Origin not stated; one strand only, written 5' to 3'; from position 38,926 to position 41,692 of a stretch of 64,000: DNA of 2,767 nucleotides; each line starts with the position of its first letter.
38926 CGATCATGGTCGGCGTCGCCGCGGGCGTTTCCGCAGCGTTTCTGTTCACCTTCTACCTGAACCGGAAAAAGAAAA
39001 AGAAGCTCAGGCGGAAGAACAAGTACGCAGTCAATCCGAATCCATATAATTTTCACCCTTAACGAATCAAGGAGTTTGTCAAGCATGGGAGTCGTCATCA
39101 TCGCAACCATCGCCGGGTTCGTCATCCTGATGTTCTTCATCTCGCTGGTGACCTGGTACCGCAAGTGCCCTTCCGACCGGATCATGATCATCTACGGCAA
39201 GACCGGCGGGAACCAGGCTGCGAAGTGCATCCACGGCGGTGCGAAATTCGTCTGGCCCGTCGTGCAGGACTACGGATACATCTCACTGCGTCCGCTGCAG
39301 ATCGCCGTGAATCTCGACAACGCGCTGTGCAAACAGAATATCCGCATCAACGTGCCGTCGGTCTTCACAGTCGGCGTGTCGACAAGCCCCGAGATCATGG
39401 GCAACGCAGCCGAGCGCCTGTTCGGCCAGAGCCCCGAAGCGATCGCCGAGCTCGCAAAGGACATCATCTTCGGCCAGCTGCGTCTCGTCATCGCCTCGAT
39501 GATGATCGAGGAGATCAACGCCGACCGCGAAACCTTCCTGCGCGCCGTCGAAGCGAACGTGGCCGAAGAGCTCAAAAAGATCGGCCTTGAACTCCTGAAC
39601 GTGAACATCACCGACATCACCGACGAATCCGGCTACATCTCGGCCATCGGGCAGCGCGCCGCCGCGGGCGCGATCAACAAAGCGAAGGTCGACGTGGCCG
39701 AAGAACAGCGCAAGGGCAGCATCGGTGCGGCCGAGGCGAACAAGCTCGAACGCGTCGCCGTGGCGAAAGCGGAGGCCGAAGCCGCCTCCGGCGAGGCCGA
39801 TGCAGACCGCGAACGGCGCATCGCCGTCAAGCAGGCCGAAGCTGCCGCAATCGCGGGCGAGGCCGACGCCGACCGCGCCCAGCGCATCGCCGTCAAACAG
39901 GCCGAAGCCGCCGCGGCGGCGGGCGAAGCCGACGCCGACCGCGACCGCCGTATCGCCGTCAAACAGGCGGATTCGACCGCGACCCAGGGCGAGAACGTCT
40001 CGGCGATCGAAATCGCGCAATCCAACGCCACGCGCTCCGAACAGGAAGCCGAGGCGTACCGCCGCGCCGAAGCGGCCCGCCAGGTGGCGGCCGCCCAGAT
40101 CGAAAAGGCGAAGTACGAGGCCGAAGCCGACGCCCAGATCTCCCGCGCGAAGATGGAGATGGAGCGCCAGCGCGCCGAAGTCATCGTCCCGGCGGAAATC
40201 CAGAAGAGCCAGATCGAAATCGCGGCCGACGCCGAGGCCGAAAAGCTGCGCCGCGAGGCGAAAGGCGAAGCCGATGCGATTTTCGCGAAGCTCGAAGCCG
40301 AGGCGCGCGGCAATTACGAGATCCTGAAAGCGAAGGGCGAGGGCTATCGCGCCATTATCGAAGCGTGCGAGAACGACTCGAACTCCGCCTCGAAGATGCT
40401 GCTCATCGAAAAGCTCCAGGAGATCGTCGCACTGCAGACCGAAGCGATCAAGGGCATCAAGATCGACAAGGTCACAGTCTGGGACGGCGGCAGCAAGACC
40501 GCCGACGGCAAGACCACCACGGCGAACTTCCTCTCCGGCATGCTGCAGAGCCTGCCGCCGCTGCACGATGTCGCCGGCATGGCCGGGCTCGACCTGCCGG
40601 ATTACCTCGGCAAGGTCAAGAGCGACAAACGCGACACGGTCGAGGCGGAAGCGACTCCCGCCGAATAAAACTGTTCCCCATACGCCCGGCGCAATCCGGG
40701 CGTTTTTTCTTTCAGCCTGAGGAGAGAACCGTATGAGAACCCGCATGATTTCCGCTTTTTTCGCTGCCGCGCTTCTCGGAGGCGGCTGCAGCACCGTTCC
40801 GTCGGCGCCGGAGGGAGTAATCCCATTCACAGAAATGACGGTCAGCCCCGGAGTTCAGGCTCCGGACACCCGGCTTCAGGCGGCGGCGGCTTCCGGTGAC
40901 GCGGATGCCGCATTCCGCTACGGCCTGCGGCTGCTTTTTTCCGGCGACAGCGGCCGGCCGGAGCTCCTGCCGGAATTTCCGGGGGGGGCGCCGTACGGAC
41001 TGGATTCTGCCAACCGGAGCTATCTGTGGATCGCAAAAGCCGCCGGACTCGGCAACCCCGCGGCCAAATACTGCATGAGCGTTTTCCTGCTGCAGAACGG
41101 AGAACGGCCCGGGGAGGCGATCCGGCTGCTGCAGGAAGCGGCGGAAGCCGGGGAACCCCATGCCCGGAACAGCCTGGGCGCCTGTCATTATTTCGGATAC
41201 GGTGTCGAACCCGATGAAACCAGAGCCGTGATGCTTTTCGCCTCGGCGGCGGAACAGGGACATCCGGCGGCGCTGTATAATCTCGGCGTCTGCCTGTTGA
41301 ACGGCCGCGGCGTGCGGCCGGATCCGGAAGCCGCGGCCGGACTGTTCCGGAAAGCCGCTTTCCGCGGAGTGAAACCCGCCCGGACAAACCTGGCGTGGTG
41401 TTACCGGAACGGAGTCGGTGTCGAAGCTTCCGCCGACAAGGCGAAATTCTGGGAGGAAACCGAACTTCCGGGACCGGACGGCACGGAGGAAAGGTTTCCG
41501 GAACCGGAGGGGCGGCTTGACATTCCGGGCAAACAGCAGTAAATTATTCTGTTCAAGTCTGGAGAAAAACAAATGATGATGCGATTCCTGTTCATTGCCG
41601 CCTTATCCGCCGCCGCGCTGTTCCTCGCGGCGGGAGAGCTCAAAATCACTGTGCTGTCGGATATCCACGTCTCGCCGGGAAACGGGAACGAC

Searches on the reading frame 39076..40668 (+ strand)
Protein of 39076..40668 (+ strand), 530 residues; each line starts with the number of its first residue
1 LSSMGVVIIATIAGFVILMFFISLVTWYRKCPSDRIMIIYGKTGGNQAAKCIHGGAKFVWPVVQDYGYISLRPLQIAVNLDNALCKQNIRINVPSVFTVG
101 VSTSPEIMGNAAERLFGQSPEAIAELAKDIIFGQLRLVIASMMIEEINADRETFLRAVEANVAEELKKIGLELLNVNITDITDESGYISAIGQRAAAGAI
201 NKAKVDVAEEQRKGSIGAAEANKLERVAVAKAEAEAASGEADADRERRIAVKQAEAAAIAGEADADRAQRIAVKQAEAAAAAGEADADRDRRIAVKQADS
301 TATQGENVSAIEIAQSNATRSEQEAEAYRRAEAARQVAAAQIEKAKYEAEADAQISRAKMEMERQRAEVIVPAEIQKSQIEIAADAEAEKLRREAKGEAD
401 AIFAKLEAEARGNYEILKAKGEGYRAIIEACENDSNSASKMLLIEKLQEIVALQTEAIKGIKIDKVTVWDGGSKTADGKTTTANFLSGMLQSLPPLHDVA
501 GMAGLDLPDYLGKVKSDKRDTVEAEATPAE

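Call 70: search_protein_families(library=pfam, max_evalue=1, proteins=[window:39076-40668:+])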
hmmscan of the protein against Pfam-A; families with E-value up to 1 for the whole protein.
window:39076-40668:+ (530 aa): 5 families
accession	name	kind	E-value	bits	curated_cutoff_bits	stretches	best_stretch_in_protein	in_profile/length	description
PF01145.31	Band_7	-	2.6e-26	93.2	23.6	1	34-211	6-175/176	SPFH domain / Band 7 family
PF15975.10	Flot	-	0.0022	18.5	27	1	387-479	1-86/124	Flotillin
PF08032.17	SpoU_sub_bind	-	0.035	14.9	22.8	1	422-466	3-49/76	RNA 2'-O ribose methyltransferase substrate binding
PF14487.12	DarT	-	0.12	12.5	22.5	1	288-381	83-166/201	ssDNA thymidine ADP-ribosyltransferase, DarT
PF13421.11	Band_7_1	-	0.12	12.4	24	1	119-182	129-194/211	SPFH domain-Band 7 family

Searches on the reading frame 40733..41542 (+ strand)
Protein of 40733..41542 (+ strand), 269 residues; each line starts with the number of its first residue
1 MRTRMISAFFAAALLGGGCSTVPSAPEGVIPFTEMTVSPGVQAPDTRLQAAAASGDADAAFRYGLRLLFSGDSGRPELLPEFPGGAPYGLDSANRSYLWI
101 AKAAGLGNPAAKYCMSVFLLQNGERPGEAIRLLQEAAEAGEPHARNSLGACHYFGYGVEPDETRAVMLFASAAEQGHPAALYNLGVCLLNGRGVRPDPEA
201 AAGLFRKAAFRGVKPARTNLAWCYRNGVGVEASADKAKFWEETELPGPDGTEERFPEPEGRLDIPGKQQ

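Call 49: list_cluster_members(proteins=[window:40733-41539:+, P0011, P0009])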
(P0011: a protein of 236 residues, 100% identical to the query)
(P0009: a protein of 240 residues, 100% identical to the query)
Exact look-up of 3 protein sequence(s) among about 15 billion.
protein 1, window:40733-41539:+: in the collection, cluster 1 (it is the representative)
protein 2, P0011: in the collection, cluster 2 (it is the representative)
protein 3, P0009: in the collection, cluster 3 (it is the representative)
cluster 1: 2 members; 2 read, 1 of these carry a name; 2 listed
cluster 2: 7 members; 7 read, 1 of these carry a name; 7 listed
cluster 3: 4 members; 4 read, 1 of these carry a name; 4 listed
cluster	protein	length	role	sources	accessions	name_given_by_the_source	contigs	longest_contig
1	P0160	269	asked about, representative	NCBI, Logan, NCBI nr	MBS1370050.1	MAG: sel1 repeat family protein [Lentisphaeria bacterium] | sel1 repeat family protein [Lentisphaeria bacterium]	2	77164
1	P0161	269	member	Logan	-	-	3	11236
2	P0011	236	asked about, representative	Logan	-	-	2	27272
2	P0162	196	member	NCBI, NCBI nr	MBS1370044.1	MAG: hypothetical protein HPZ91_08840 [Lentisphaeria bacterium] | hypothetical protein [Lentisphaeria bacterium]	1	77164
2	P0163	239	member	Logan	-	-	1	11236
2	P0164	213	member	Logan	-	-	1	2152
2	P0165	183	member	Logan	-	-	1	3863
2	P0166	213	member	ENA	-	-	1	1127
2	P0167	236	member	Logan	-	-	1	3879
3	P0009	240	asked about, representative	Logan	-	-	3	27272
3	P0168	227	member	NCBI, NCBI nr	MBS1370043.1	MAG: hypothetical protein HPZ91_08835 [Lentisphaeria bacterium] | hypothetical protein [Lentisphaeria bacterium]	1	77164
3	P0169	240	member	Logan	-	-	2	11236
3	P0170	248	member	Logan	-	-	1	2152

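Call 70: search_protein_families(library=pfam, max_evalue=1, proteins=[window:40733-41542:+])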
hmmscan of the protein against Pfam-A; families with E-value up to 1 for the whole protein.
window:40733-41542:+ (269 aa): 6 families
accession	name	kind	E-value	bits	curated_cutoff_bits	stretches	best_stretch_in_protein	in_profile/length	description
PF08238.18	Sel1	-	1.7e-25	88.9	30.7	3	178-209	1-32/36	Sel1 repeat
PF23310.1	TPR_27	-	4.7e-09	36.3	27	1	132-193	18-76/110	Plant tetratrico peptide repeats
PF13432.12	TPR_16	-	0.0006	20.6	32.7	1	168-209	19-58/65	Tetratricopeptide repeat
PF14559.12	TPR_19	-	0.022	15.5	25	0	164-190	9-37/68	Tetratricopeptide repeat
PF13431.12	TPR_17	-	0.088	13.6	24.4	0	174-190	9-25/34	Tetratricopeptide repeat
PF14538.11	Raptor_N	-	0.15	12.3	27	1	146-186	88-129/151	Raptor N-terminal CASPase like domain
